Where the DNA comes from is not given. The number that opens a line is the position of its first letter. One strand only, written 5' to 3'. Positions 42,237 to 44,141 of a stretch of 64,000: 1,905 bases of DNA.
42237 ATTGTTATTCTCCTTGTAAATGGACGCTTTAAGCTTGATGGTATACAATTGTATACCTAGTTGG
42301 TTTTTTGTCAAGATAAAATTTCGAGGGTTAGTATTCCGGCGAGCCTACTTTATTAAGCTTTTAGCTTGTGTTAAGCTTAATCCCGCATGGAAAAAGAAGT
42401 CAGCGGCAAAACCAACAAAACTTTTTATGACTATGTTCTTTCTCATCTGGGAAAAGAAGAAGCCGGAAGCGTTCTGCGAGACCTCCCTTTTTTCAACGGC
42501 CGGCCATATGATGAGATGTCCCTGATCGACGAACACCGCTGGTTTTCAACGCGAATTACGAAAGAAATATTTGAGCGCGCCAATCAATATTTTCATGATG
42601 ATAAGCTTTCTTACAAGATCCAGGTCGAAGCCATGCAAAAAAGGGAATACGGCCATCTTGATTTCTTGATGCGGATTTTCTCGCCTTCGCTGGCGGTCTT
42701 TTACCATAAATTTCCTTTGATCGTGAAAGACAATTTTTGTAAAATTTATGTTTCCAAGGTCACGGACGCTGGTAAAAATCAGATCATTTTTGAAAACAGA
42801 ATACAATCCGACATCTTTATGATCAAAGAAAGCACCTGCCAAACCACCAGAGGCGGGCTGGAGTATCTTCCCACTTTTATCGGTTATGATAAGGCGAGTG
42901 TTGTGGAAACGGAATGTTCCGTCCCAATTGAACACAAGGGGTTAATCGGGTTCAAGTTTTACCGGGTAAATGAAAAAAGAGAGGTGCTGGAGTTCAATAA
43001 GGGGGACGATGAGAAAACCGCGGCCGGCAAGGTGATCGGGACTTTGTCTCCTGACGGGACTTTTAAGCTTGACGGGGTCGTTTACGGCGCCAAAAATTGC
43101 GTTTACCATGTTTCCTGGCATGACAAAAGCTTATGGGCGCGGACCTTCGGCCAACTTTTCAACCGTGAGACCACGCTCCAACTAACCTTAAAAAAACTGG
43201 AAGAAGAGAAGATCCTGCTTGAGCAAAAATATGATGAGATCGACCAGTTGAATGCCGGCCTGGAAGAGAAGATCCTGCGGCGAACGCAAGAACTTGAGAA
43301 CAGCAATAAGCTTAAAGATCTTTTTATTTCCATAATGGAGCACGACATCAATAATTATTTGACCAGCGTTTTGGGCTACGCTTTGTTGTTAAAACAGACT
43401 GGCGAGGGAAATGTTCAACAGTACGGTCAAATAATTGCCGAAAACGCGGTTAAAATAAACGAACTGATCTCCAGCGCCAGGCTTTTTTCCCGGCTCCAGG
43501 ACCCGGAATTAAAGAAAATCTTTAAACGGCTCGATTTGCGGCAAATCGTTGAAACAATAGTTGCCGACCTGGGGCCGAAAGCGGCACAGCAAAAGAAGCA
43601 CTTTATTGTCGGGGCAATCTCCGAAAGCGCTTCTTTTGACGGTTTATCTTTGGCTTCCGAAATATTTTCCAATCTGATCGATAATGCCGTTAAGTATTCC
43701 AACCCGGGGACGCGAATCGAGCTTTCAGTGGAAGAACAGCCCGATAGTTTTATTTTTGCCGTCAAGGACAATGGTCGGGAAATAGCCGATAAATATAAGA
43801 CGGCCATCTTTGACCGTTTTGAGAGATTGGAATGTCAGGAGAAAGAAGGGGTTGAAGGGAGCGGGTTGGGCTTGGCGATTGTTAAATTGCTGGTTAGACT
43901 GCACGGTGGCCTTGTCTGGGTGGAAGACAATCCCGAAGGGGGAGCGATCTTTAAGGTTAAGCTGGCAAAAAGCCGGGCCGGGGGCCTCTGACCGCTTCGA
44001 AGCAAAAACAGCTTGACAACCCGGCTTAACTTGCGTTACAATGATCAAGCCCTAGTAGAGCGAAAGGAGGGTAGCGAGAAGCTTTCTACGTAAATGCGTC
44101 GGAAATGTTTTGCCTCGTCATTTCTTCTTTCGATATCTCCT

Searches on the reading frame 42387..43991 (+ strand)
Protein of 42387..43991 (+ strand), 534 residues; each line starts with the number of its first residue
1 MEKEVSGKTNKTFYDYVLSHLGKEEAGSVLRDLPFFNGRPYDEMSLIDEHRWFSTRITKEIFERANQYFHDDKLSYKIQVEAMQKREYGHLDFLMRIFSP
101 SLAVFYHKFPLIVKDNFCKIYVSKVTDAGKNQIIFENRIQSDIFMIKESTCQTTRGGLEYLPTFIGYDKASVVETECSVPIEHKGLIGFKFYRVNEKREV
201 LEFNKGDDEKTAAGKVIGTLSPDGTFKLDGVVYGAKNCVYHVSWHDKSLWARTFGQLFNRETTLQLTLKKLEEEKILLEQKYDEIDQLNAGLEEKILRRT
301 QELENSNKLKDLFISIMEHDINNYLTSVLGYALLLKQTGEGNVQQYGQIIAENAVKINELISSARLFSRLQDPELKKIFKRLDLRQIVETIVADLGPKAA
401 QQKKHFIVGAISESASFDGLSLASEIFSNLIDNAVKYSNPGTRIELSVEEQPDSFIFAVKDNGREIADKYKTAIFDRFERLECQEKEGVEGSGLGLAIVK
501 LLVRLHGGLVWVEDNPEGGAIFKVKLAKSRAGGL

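Call 33: search_protein_families(library=pfam, proteins=[window:42387-43991:+], max_evalue=0.001)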
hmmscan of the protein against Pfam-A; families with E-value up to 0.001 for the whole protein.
window:42387-43991:+ (534 aa): 4 families
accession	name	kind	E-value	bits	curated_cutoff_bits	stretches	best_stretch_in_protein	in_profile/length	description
PF02518.31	HATPase_c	-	2.2e-23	83.2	26.4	1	424-527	7-108/111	Histidine kinase-, DNA gyrase B-, and HSP90-like ATPase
PF00512.31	HisKA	-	3.2e-07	30.7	26.9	1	310-372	2-65/66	His Kinase A (phospho-acceptor) domain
PF14501.12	HATPase_c_5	-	2.6e-05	24.5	22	1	425-514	8-90/102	GHKL domain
PF13581.12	HATPase_c_2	-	0.00092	19.7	27.4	0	423-503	36-109/127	Histidine kinase-like ATPase domain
